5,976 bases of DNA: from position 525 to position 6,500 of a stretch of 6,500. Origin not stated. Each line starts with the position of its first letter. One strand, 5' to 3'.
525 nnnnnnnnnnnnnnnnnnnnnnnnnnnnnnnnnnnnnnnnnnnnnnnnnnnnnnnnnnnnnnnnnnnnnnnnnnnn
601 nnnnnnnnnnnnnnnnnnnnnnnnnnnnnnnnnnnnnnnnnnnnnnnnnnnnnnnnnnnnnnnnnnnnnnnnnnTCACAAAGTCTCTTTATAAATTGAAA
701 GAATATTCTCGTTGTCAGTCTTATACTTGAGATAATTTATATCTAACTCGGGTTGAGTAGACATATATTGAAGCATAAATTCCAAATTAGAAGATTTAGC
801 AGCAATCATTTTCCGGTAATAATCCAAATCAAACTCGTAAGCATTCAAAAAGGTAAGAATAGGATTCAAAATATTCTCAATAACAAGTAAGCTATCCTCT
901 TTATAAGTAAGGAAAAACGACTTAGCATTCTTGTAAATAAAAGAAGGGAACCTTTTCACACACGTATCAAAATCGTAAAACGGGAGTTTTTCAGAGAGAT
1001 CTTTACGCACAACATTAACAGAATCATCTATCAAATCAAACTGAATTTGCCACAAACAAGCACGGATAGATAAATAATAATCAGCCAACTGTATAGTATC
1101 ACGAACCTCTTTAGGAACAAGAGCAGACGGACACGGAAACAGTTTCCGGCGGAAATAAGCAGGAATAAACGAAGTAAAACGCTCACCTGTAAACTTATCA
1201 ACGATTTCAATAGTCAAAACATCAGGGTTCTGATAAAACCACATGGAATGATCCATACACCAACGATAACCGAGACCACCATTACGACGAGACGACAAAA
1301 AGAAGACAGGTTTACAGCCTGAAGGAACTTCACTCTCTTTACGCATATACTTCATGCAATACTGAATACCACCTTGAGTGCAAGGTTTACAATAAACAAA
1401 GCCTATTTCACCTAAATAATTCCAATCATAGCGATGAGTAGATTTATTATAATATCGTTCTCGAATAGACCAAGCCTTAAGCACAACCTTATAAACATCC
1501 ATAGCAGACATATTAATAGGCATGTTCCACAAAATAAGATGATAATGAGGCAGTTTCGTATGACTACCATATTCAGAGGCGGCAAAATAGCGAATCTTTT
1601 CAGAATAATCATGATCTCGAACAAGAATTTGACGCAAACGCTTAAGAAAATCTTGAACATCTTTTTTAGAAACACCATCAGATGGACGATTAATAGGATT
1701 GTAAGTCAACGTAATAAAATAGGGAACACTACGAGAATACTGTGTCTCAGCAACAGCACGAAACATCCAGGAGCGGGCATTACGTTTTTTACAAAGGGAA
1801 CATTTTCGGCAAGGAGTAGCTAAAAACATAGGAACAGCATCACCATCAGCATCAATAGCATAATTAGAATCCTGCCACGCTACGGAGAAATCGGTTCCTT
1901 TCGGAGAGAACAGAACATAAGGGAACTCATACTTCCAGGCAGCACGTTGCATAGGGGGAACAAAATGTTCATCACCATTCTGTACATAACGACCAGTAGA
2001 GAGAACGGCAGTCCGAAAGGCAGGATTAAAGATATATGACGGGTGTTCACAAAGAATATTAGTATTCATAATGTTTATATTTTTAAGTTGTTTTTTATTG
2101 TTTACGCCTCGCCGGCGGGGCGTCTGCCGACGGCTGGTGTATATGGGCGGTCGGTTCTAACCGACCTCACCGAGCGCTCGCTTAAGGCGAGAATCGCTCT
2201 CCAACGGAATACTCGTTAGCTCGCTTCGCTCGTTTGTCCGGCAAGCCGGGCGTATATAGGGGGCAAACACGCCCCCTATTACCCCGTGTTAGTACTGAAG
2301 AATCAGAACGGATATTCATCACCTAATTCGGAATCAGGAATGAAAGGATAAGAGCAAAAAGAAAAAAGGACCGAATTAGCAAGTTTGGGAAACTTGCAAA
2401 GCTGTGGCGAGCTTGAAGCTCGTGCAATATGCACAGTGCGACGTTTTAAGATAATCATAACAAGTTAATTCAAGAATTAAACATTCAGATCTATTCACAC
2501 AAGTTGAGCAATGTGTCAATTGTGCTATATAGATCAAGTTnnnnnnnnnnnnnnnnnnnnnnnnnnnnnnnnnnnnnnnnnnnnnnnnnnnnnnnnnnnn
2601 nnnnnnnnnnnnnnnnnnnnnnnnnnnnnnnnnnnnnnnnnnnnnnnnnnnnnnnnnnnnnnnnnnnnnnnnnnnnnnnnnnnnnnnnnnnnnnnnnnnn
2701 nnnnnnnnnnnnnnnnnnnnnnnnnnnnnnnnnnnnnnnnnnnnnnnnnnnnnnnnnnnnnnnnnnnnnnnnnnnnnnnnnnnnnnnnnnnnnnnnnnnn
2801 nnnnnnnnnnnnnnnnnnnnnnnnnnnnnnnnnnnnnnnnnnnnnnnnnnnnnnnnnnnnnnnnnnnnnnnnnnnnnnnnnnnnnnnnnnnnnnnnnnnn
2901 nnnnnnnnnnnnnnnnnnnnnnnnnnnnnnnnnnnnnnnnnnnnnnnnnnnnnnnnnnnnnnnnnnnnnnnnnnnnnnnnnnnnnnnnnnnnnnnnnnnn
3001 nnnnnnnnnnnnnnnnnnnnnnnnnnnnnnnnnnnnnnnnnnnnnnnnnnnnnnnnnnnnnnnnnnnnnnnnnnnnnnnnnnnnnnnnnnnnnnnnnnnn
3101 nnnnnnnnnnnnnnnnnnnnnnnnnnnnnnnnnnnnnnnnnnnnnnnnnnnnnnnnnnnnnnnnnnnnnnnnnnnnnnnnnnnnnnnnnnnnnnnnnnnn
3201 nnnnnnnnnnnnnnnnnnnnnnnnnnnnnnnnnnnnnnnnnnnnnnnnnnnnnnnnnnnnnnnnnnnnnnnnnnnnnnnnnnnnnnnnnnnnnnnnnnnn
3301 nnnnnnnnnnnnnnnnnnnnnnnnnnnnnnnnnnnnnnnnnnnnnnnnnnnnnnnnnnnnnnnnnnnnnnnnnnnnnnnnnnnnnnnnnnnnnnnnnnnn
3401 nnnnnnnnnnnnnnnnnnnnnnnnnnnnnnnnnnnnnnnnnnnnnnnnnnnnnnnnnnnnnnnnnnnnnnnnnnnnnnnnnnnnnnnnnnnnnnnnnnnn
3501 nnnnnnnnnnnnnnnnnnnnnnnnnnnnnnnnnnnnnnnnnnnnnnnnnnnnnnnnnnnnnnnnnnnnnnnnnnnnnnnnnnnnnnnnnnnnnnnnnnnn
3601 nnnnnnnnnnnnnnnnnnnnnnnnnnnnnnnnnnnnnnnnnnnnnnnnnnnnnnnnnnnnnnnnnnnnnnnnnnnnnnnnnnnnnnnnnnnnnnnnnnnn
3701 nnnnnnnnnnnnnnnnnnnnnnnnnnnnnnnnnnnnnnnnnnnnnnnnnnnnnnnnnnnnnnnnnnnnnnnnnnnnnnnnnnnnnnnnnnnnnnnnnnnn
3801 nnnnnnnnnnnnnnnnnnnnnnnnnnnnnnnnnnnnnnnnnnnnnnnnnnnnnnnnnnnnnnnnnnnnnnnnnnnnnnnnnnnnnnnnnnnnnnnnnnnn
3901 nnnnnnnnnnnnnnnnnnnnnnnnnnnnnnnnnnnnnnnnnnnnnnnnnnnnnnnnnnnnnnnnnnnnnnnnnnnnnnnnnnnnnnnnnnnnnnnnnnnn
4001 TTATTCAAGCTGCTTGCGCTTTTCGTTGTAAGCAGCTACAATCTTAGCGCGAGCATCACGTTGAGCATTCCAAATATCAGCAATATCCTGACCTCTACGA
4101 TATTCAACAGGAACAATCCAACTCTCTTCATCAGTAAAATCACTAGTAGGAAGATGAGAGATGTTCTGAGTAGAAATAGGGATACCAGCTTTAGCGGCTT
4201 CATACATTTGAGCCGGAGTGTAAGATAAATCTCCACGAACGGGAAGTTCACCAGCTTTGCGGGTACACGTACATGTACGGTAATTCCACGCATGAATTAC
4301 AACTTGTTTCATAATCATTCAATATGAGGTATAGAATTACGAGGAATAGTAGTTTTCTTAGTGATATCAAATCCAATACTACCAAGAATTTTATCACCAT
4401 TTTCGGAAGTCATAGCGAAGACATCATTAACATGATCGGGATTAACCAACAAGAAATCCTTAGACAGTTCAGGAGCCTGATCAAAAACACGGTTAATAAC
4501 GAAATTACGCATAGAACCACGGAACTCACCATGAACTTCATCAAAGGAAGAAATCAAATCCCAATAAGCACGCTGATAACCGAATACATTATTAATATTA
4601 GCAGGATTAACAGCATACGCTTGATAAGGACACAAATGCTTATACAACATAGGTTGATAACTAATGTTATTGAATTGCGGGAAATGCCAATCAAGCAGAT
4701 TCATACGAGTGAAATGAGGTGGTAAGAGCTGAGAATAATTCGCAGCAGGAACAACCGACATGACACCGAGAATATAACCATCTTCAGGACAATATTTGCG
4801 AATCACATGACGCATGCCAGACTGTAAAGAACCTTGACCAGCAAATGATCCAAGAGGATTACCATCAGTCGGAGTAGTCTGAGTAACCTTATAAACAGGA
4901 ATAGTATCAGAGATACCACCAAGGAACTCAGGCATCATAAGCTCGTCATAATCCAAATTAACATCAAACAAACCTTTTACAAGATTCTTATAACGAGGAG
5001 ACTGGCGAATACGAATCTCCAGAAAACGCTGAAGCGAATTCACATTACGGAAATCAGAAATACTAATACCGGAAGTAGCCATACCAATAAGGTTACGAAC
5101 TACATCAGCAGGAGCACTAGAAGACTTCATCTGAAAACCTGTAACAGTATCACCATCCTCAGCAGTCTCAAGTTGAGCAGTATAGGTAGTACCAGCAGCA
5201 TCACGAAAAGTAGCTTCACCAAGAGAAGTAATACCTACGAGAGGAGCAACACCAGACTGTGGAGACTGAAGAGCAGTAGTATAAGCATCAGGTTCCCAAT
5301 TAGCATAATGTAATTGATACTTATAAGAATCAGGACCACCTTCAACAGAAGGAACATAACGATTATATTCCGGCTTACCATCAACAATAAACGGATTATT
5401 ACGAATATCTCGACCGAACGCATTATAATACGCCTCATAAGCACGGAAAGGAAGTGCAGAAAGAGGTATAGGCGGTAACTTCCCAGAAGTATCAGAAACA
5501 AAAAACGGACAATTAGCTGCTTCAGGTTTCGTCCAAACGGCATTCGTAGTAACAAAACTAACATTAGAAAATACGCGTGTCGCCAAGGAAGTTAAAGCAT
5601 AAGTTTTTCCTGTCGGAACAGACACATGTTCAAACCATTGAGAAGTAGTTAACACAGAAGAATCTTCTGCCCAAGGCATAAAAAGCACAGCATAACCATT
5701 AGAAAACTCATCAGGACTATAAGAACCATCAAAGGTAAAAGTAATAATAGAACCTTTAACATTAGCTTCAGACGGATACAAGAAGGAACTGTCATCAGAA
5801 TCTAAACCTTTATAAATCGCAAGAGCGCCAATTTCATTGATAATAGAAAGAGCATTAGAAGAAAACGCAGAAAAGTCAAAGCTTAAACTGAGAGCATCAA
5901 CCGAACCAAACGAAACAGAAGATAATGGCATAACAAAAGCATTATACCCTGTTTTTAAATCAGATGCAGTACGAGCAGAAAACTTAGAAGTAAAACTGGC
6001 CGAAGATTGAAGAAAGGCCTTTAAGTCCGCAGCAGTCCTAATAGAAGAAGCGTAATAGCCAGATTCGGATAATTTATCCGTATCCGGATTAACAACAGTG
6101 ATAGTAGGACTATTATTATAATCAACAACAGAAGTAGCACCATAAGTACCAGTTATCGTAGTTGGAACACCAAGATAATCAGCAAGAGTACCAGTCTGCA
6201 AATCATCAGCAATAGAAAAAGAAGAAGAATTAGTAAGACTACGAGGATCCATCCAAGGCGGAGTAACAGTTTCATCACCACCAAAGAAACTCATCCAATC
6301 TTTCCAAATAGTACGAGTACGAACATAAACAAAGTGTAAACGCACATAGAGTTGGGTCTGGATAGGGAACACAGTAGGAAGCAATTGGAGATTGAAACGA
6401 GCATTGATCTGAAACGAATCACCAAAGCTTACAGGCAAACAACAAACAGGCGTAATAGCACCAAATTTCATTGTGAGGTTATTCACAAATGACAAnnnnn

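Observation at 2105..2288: Sharply GC-rich block of about four stable hairpins in the only large intergenic region, just upstream of Rep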

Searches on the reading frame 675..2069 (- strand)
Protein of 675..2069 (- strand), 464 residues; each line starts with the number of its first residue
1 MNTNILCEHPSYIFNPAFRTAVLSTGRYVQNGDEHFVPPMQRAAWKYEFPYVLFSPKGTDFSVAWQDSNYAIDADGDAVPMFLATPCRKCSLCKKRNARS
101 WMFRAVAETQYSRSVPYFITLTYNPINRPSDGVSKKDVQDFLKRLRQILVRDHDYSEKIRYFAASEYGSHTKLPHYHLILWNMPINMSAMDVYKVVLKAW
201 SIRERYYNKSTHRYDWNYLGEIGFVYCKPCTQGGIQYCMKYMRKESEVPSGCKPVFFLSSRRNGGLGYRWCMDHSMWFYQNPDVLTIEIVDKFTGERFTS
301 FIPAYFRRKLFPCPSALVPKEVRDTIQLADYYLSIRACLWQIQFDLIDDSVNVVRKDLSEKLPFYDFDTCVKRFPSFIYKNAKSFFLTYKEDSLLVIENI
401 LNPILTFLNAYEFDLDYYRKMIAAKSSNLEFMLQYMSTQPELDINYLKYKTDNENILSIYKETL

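Call 10: search_protein_families(library=pfam, proteins=[window:675-2069:-], max_evalue=0.01)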
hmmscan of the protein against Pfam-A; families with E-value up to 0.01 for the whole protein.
window:675-2069:- (464 aa): 1 family
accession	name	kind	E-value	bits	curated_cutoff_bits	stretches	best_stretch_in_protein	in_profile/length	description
PF23343.2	REP_ORF2-G2P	-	4.6e-18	65.8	27.8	1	117-245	2-98/99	Replication-associated protein ORF2/G2P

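Call 17: find_related_loci(query=window:675-2069:-, collection=viral_contigs, flank=3000)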
Query window:675-2069:- (464 aa) in viral_contigs; peptide patterns used: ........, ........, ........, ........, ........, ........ (x = any residue, [..] = any of these).
28 stretches matched a pattern; 27 encode a relative of the query (tblastn E <= 1e-3); 27 distinct loci.
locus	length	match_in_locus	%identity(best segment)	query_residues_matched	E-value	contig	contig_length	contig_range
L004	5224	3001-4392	75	3-464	0e+0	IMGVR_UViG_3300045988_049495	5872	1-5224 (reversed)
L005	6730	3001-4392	75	3-464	0e+0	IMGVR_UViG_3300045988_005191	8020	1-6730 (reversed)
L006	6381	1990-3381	75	3-464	0e+0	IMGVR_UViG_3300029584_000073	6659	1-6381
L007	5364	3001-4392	74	3-464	0e+0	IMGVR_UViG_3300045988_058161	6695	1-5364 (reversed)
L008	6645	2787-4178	75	3-464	0e+0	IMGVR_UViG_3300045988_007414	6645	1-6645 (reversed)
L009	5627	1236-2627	74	3-464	0e+0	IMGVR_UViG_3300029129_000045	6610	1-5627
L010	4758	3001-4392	74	3-464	0e+0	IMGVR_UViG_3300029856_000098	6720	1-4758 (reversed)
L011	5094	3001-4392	74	3-464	0e+0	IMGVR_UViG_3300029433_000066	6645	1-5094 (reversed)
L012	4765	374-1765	74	3-464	0e+0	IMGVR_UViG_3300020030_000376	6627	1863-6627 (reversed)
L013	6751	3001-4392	74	3-464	0e+0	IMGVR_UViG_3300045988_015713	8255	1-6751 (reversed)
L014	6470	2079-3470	74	3-464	0e+0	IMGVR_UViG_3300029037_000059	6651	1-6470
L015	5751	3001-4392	74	3-464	0e+0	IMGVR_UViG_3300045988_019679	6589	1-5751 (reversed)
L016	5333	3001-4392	73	3-464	0e+0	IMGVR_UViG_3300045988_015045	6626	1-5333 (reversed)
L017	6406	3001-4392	73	3-464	0e+0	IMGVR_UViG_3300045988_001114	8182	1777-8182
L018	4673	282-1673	73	3-464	0e+0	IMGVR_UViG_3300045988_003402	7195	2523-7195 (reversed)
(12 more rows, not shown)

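Call 30: find_related_loci(query=window:675-2069:-, collection=metagenome_contigs, flank=3000)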
Query window:675-2069:- (464 aa) in metagenome_contigs; peptide patterns used: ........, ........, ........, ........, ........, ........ (x = any residue, [..] = any of these).
94 stretches matched a pattern; 57 encode a relative of the query (tblastn E <= 1e-3); 57 distinct loci.
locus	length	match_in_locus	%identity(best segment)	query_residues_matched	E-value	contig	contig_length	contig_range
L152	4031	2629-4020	94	1-464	0e+0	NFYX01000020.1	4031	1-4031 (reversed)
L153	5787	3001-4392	75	3-464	0e+0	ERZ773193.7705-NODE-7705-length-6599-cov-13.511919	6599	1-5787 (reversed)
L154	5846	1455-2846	75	3-464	0e+0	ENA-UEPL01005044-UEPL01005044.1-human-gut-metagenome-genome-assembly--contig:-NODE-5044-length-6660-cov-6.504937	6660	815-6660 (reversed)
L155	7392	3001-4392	75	3-464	0e+0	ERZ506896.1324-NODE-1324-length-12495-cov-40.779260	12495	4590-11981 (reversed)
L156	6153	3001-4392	75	3-464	0e+0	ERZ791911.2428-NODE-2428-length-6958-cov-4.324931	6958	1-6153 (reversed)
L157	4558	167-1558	75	3-464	0e+0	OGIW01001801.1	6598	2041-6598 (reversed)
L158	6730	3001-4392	75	3-464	0e+0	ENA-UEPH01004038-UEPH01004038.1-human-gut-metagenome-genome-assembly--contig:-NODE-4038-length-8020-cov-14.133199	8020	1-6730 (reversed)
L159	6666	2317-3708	75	3-464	0e+0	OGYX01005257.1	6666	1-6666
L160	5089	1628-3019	75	3-464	0e+0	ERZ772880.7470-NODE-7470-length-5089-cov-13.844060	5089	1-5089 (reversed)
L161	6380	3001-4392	75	3-464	0e+0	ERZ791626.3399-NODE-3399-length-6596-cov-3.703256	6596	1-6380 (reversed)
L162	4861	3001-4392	74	3-464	0e+0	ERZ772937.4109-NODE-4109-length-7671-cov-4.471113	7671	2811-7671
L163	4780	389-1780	74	3-464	0e+0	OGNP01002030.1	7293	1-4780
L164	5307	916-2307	75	3-464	0e+0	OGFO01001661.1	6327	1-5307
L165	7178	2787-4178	75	3-464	0e+0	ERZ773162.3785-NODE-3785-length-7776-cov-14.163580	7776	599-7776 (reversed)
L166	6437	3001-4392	75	3-464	0e+0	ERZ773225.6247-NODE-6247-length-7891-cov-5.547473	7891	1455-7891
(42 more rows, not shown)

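Call 39: find_related_loci(query=A2, collection=genome_contigs, flank=8000)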
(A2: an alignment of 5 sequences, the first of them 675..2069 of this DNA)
Query A2 (464 aa) in genome_contigs; peptide patterns used: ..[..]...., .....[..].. (x = any residue, [..] = any of these).
32 stretches matched a pattern; 1 encode a relative of the query (tblastn E <= 1e-3); 1 distinct loci.
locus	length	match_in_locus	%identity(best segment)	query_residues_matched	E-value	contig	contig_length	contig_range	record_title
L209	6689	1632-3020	72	4-464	0e+0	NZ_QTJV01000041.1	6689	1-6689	Chitinophaga silvisoli strain K20C18050901 contig41, whole genome shotgun sequence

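Call 56: find_related_loci(query=A2, collection=viral_contigs, flank=1500)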
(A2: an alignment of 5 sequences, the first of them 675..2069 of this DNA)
Query A2 (464 aa) in viral_contigs; peptide patterns used: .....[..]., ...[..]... (x = any residue, [..] = any of these).
145 stretches matched a pattern; 42 encode a relative of the query (tblastn E <= 1e-3); 42 distinct loci.
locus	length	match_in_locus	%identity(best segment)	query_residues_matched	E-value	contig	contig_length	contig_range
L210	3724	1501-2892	75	3-464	0e+0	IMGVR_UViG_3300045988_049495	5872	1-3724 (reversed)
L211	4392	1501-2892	75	3-464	0e+0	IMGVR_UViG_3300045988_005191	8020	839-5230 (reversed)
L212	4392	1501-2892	75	3-464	0e+0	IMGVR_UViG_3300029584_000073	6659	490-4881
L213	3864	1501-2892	74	3-464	0e+0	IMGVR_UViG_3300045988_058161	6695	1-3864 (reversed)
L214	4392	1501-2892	75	3-464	0e+0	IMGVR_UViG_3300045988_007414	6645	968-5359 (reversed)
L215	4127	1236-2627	74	3-464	0e+0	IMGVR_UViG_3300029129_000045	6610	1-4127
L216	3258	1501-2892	74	3-464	0e+0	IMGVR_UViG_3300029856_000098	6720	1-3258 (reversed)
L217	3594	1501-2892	74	3-464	0e+0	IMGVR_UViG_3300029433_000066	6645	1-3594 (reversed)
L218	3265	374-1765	74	3-464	0e+0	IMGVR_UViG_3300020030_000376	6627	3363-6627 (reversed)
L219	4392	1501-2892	74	3-464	0e+0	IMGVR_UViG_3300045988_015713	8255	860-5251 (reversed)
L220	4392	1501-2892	74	3-464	0e+0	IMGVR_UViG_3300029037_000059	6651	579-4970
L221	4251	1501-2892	74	3-464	0e+0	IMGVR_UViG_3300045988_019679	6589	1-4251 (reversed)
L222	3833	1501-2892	73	3-464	0e+0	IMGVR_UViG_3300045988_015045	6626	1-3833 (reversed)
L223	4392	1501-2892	73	3-464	0e+0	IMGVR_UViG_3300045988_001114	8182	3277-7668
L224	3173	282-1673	73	3-464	0e+0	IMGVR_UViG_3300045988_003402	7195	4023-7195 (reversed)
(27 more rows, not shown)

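Call 68: find_encoding_contigs(protein=window:675-2069:-, flank=2500, max_places=10)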
Protein window:675-2069:- (464 aa): no gene with exactly this product is on record in the collection.

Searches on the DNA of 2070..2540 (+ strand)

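Call 9: search_dna_similar(query=window:2070-2540:+, collection=phages, mode=distant, max_rows=30, max_evalue=0.01)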
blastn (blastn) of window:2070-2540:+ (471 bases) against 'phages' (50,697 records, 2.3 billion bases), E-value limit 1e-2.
Records with a match: 2; places in all: 2; records where one place covers at least 80% of the query: 0.
Best place of each record, by identity: 80-90% 2.
By first word of the organism name: Human 1; bajarodmic 1.
By host as written in the record: Homo sapiens 1; - 1.
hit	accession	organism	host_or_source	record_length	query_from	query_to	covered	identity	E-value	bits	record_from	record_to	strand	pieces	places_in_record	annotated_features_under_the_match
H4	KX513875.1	Human gut microviridae SH-CHD12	Homo sapiens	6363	412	471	13%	85.0%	4e-8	65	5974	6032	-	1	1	none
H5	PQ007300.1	bajarodmic virus 1030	Chaetodipus baileyi feces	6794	43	83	9%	87.8%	1e-3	50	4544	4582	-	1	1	none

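Call 11: get_annotated_region(hit=H5, flank=4000)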
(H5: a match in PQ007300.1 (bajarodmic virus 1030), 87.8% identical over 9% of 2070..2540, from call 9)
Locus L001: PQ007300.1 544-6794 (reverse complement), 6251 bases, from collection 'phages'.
description: Bajarodmic virus 1030 isolate BGG_097_1, complete genome.
organism: bajarodmic virus 1030 (NCBI taxid 3343836)
taxonomy: Viruses; Monodnaviria; Sangervirae; Phixviricota; Malgrandaviricetes; Petitvirales; Microviridae; Microvirus
host: -; source: Chaetodipus baileyi feces; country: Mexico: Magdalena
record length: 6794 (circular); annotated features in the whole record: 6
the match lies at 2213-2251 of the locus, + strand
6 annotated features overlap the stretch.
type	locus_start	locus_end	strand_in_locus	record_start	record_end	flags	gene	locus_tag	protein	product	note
CDS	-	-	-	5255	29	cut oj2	-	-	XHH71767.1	replication initiator protein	-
CDS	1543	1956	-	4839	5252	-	-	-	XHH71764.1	hypothetical protein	-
CDS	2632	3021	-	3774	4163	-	-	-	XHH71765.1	hypothetical protein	-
CDS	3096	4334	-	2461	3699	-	-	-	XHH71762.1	DNA pilot protein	-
CDS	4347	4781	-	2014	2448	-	-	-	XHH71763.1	hypothetical protein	-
CDS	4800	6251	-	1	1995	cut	-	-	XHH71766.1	major capsid protein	-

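Call 77: search_dna_similar(query=window:2095-2300:-, collection=plasmids, mode=distant, max_evalue=0.01, max_rows=10)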
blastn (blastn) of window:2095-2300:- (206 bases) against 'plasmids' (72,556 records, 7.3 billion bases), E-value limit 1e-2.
No match.

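Call 78: search_dna_similar(query=window:2095-2300:-, collection=phages, mode=distant, max_evalue=1, max_rows=25)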
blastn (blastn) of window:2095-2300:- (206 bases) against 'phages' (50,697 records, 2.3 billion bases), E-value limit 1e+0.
Records with a match: 1; places in all: 1; records where one place covers at least 80% of the query: 0.
Best place of each record, by identity: 80-90% 1.
By first word of the organism name: bajarodmic 1.
By host as written in the record: - 1.
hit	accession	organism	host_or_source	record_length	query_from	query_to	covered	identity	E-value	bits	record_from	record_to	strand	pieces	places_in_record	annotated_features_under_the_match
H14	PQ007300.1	bajarodmic virus 1030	Chaetodipus baileyi feces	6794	149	189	20%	87.8%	4e-4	50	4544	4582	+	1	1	none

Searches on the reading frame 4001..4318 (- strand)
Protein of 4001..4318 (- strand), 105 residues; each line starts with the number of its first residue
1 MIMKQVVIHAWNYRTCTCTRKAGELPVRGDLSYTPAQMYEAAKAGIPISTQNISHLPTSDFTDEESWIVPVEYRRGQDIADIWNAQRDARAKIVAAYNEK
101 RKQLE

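Call 10: search_protein_families(library=pfam, proteins=[window:4001-4318:-], max_evalue=0.01)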
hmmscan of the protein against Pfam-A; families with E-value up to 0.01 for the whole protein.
window:4001-4318:- (105 aa): 0 families

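Call 67: find_encoding_contigs(protein=window:4001-4318:-, flank=4000, max_places=10)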
Protein window:4001-4318:- (105 aa): 1 contig read that carries it; 1 place shown.
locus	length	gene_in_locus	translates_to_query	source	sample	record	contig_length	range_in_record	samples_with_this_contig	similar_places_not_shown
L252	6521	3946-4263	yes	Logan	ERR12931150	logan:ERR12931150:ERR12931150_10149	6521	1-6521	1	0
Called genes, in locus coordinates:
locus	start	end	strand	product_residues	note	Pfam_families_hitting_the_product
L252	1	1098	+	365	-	?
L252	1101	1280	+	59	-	-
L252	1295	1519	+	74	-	-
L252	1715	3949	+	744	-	PF02305:Phage_F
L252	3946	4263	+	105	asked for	-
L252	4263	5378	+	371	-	-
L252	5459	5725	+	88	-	-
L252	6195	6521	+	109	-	?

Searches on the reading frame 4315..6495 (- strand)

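Call 10: search_protein_families(library=pfam, proteins=[window:4315-6495:-], max_evalue=0.01)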
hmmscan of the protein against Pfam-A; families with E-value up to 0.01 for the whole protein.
window:4315-6495:- (726 aa): 1 family
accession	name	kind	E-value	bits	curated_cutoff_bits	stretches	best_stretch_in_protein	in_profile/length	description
PF02305.22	Phage_F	-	1.3e-46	159.9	25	2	338-723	122-499/501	Capsid protein (F protein)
